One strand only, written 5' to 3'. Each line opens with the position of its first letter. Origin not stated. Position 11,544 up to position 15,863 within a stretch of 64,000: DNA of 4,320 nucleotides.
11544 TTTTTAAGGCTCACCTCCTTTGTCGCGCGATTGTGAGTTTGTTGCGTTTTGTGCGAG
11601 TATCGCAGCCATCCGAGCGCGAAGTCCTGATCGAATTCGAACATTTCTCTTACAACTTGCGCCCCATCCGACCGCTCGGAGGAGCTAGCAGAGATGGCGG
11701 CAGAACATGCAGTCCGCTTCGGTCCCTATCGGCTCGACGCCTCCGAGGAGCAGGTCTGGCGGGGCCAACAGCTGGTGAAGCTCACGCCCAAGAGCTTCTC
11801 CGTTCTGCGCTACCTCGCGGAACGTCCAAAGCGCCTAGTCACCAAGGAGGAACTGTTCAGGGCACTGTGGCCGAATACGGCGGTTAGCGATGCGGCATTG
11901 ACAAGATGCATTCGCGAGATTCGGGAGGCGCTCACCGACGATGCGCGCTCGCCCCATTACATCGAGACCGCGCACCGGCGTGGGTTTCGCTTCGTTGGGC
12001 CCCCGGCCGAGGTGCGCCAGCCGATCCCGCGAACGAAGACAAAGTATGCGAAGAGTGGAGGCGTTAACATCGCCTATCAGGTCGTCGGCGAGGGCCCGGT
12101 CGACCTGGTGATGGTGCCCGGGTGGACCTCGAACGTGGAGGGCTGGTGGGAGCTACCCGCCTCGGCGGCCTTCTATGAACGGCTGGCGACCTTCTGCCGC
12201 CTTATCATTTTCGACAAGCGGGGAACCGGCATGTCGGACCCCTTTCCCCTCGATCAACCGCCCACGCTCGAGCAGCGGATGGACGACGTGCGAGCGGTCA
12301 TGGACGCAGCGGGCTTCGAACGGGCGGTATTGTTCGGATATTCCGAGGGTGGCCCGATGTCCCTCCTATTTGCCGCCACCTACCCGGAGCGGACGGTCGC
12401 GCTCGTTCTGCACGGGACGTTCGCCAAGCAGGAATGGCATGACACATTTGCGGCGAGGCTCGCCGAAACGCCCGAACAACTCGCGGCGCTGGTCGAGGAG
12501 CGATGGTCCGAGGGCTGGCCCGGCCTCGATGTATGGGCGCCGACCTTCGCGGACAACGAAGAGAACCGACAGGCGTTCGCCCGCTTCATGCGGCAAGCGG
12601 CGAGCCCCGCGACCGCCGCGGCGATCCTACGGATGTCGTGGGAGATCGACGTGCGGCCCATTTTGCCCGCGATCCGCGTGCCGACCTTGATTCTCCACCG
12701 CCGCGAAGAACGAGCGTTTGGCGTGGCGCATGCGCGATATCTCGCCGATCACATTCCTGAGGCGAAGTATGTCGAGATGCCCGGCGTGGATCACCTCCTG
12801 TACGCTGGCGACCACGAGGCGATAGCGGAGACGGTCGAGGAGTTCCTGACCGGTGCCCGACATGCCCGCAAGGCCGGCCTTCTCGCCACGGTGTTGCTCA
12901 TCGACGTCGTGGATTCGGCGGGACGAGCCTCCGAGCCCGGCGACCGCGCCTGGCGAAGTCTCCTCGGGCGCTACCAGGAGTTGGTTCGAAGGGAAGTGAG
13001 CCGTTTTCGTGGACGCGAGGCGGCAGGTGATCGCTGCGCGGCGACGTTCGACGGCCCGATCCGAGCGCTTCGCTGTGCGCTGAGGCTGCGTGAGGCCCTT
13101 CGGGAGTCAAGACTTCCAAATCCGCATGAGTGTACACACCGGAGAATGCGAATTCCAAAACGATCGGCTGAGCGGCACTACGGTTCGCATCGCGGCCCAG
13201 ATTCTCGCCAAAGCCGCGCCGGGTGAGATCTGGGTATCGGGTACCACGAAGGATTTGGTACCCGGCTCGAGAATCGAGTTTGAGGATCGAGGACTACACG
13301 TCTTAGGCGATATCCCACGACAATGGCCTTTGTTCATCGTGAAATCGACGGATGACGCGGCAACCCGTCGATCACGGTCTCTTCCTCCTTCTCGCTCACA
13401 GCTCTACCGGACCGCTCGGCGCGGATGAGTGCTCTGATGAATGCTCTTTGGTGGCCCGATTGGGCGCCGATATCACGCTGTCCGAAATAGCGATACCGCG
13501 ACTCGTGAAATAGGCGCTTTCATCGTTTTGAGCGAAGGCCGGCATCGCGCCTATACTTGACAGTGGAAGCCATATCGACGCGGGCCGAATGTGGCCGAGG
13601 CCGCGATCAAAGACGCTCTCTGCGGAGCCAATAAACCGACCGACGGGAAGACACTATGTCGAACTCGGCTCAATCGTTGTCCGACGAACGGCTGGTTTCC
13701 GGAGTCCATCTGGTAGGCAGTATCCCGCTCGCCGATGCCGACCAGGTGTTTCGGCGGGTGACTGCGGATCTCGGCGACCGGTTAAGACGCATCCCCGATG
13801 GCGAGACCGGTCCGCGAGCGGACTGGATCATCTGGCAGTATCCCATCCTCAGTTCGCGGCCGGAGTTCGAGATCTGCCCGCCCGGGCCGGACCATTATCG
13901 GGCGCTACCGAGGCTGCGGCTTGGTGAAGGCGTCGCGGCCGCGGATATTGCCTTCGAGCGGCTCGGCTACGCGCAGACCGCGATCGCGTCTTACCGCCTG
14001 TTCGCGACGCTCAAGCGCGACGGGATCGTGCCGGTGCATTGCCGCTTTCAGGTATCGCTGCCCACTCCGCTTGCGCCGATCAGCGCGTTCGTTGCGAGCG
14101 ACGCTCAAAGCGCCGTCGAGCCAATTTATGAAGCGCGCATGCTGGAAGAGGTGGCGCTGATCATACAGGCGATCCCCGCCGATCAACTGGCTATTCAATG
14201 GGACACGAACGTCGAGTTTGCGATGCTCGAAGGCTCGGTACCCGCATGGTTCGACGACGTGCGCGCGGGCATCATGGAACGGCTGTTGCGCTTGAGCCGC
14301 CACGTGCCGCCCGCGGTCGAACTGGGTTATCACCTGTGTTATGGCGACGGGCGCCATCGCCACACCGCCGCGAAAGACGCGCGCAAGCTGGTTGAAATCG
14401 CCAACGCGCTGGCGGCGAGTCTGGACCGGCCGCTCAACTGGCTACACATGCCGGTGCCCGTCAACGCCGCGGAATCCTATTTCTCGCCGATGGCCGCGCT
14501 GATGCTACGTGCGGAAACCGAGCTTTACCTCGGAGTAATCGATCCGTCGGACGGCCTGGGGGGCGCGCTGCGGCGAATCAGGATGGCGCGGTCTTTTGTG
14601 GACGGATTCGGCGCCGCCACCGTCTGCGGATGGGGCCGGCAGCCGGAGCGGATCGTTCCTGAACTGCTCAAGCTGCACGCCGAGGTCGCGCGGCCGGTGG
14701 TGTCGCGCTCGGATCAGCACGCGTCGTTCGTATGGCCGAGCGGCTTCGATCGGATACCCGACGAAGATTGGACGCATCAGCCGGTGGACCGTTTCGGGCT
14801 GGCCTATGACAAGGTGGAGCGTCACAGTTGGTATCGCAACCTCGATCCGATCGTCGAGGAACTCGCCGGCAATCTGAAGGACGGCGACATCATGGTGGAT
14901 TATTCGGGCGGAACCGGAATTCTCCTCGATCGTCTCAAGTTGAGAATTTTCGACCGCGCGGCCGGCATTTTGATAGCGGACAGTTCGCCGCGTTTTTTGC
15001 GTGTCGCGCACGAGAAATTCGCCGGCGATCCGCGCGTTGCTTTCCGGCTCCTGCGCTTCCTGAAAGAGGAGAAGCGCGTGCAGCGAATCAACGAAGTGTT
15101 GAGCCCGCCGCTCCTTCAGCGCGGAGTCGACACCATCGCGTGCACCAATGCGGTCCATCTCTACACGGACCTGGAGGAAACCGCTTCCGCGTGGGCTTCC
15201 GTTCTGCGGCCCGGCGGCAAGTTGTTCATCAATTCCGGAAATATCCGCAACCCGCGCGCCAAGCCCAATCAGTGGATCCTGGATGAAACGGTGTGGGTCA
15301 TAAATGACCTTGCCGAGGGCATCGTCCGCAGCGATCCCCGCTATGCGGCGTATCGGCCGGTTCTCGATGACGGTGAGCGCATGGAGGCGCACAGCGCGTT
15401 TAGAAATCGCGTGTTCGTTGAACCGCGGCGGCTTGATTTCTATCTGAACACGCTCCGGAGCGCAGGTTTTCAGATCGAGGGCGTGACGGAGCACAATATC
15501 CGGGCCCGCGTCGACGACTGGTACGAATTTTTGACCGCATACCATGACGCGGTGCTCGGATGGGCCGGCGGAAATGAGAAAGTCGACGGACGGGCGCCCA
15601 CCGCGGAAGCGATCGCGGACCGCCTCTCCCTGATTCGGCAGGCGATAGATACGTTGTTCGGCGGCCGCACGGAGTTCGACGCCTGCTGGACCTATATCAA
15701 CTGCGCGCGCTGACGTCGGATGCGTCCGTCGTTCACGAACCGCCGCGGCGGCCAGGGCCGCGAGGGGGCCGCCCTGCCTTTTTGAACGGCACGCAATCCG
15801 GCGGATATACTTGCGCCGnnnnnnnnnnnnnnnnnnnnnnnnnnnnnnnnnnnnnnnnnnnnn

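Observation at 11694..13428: Unusual winged-helix + alpha/beta-hydrolase + cyclase fusion, with a degenerate catalytic site and a frameshift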

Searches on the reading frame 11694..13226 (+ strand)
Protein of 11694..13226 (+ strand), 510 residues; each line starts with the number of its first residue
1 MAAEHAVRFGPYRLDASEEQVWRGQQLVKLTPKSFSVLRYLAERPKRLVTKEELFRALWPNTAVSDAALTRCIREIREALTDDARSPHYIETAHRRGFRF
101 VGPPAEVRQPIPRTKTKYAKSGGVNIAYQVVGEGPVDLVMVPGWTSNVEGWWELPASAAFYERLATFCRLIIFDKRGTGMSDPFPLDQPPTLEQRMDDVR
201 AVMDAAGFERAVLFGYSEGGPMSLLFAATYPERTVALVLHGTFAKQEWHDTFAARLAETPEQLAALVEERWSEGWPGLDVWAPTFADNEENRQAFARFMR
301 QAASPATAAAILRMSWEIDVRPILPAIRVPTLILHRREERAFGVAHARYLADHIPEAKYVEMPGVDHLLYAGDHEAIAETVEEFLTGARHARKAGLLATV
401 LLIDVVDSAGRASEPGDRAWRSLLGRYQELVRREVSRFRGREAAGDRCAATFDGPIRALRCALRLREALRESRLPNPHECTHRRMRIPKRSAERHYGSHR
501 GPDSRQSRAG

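Call 3: search_protein_families(library=pfam, proteins=[window:11694-13226:+], max_evalue=0.01)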
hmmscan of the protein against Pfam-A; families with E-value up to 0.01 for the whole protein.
window:11694-13226:+ (510 aa): 6 families
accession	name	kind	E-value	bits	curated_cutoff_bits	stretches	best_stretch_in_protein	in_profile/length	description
PF00486.34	Trans_reg_C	-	4.2e-18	65.6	26.2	1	26-100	2-77/77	Transcriptional regulatory protein, C terminal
PF00561.26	Abhydrolase_1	-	4.3e-18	66.3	25.8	1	138-370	3-241/245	alpha/beta hydrolase fold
PF12697.13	Abhydrolase_6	-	9.2e-12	46.5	26.3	1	138-379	1-216/217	Alpha/beta hydrolase family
PF12146.15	Hydrolase_4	-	9.4e-11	41.9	27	1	171-369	35-234/239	Serine aminopeptidase, S33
PF03096.20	Ndr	-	0.00012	21.4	23.3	1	182-257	71-148/283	Ndr family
PF08386.16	Abhydrolase_4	-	0.0065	17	21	0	329-388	35-94/103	TAP-like protein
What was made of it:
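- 11694..12008 (+): N-terminal winged-helix DNA-binding domain (aa 1-105), OmpR/CadC/HilA type, with no receiver domain. PF00486, 65.6 bits, aa 26-100 (call 3).
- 12039..12857 (+): Alpha/beta-hydrolase domain (aa 116-388). Nucleophile elbow G-Y-S217-E-G (Ser codon 12342-12344), acid Glu339 (12708-12710), His367 (12792-12794). PF00561, 66 bits (call 3).
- Checked: ORF 11694-13226 carries Trans_reg_C (aa 26-100, E=4e-18) and Abhydrolase_1 (aa 138-370, E=4e-18) (call 3).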

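Call 9: find_encoding_contigs(protein=window:11694-13226:+, flank=6000, max_places=6)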
Protein window:11694-13226:+ (510 aa): no gene with exactly this product is on record in the collection.
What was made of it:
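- Tried and rejected: An exact look-up of the 510-aa truncated product found nothing on record (call 9).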

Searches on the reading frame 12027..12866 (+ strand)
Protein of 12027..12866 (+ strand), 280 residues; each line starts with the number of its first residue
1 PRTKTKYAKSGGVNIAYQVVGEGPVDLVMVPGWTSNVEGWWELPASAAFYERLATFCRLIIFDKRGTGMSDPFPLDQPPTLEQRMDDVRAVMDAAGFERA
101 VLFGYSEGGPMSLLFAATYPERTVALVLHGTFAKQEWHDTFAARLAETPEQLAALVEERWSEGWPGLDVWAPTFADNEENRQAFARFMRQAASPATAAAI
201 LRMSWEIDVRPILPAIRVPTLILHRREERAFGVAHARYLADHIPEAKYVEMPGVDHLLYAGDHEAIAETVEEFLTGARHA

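Call 41: search_solved_structures(query=window:12027-12866:+, max_evalue=0.001, show_alignments=1)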
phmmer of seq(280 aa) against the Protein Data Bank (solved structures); distinct sequences matched with E-value up to 0.001: 137 (the best 60 are shown).
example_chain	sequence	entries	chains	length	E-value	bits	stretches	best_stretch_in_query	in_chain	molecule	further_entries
8v16_C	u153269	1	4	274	9.1e-17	64.4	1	6-275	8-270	Esterase 1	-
6eb3_A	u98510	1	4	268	1.4e-16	63.8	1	7-275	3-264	Est1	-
4uhh_A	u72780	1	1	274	3.2e-13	52.8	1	7-275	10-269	ESTERASE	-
4uhc_A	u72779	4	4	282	3.3e-13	52.7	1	7-275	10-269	ESTERASE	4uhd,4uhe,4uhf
11tv_D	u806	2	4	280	7.9e-13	51.5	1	27-129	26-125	alpha/beta-hydrolase macrolide esterase EstX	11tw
2xua_A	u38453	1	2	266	3.5e-12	49.4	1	7-276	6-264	3-OXOADIPATE ENOL-LACTONASE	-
3r0v_A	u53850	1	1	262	5.2e-12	48.8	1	9-121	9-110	Alpha/beta hydrolase fold protein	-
2ocg_A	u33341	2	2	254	7.2e-12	48.3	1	8-133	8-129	Valacyclovir hydrolase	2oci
2ock_A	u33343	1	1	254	1.3e-11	47.5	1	8-133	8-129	Valacyclovir hydrolase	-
5egn_A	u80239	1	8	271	1.3e-11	47.5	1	8-127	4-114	Esterase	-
2ocl_A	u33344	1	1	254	2e-11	46.9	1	8-133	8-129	Valacyclovir hydrolase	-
9wgq_A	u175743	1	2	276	3.4e-11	46.1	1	17-257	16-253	Alpha/beta-hydrolases superfamily protein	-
11tu_A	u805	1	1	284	7.3e-11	45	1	8-131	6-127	alpha/beta-hydrolase macrolide esterase EstT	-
1qtr_A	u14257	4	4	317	9.8e-11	44.6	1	58-138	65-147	PROLYL AMINOPEPTIDASE | Proline iminopeptidase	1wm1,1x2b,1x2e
7yii_A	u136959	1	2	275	2e-10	43.6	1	12-274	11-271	Non-heme haloperoxidase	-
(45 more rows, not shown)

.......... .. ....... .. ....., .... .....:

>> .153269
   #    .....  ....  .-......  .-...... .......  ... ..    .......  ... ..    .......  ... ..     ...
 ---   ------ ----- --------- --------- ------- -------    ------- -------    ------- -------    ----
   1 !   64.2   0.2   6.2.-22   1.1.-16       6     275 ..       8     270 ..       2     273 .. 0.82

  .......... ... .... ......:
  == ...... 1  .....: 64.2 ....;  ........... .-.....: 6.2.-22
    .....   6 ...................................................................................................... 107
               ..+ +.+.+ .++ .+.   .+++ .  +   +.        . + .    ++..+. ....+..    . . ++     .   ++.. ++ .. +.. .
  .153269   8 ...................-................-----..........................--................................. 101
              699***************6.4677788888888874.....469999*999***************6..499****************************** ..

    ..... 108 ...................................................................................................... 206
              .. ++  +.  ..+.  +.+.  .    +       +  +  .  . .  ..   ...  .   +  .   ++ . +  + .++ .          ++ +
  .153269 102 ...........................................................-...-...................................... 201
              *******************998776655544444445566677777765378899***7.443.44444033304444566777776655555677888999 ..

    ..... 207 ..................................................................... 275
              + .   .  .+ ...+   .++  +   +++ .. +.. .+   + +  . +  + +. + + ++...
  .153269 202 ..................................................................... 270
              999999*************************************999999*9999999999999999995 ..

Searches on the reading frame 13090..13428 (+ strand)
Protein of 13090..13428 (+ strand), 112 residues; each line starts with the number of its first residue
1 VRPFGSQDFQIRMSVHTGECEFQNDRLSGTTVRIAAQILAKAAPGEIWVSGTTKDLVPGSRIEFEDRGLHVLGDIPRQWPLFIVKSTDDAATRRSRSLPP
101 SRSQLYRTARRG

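Call 3: search_protein_families(library=pfam, proteins=[window:13090-13428:+], max_evalue=0.01)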
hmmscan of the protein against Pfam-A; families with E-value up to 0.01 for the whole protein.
window:13090-13428:+ (112 aa): 1 family
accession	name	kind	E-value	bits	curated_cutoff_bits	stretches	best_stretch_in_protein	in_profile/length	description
PF00211.25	Guanylate_cyc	-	0.0035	17.4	21.9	1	7-68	98-166/183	Adenylate and Guanylate cyclase catalytic domain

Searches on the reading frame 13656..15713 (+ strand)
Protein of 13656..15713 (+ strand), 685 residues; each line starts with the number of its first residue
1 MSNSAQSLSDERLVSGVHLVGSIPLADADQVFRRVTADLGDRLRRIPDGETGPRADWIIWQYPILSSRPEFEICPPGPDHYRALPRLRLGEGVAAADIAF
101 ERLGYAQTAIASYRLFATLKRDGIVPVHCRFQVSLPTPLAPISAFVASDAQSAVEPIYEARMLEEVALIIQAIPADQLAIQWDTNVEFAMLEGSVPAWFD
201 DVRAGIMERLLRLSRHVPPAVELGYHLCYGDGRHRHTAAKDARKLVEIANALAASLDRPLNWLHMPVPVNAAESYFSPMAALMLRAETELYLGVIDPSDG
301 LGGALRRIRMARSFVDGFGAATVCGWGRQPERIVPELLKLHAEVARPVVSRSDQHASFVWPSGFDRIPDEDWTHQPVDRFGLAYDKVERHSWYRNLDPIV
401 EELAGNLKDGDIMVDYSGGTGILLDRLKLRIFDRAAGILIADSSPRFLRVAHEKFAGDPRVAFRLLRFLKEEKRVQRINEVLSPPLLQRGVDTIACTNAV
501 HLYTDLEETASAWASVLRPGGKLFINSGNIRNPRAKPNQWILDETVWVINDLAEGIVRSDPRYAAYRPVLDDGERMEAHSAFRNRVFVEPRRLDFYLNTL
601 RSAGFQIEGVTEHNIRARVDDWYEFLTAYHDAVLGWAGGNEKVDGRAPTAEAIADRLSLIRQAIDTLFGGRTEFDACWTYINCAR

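Call 3: search_protein_families(library=pfam, proteins=[window:13656-15713:+], max_evalue=0.01)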
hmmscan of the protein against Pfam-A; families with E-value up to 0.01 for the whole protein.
window:13656-15713:+ (685 aa): 4 families
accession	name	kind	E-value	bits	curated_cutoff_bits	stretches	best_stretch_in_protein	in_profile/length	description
PF08242.18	Methyltransf_12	-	2.1e-07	32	30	1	417-523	4-98/98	Methyltransferase domain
PF08241.18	Methyltransf_11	-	7.1e-05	23.8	21.2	1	415-525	2-95/95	Methyltransferase domain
PF13649.12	Methyltransf_25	-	0.00024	22.1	27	1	415-521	3-97/97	Methyltransferase domain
PF13489.12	Methyltransf_23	-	0.00029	21.1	27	1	394-527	7-118/164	Methyltransferase domain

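Call 51: find_encoding_contigs(protein=window:13656-15713:+, flank=3000, max_places=6)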
Protein window:13656-15713:+ (685 aa): 3 contigs read that carry it; 3 places shown.
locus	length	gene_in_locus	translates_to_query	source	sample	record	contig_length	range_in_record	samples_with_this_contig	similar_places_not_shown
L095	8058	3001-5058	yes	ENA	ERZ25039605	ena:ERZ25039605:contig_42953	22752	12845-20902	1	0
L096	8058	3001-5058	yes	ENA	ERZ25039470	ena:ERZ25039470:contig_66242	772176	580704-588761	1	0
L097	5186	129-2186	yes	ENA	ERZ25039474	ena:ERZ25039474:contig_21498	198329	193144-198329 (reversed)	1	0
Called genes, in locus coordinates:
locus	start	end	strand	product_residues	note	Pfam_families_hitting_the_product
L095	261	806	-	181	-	-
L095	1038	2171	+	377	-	PF00486:Trans_reg_C, PF00561:Abhydrolase_1, PF12697:Abhydrolase_6, PF12146:Hydrolase_4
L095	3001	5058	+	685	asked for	PF08242:Methyltransf_12 (weak)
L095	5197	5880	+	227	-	PF00293:NUDIX, PF19368:WHD_AraR, PF21906:WHD_NrtR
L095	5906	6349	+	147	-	PF13798:PCYCGC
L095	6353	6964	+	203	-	PF09335:VTT_dom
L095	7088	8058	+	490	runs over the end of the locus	PF00672:HAMP, PF00512:HisKA, PF02518:HATPase_c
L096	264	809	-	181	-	-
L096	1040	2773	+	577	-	PF00486:Trans_reg_C, PF00561:Abhydrolase_1, PF12697:Abhydrolase_6, PF12146:Hydrolase_4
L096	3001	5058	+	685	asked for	PF08242:Methyltransf_12 (weak)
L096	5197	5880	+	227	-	PF00293:NUDIX, PF19368:WHD_AraR, PF21906:WHD_NrtR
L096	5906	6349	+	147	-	PF13798:PCYCGC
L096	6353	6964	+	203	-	PF09335:VTT_dom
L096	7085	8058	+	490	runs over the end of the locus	PF00672:HAMP, PF00512:HisKA, PF02518:HATPase_c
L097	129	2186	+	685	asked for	PF08242:Methyltransf_12 (weak)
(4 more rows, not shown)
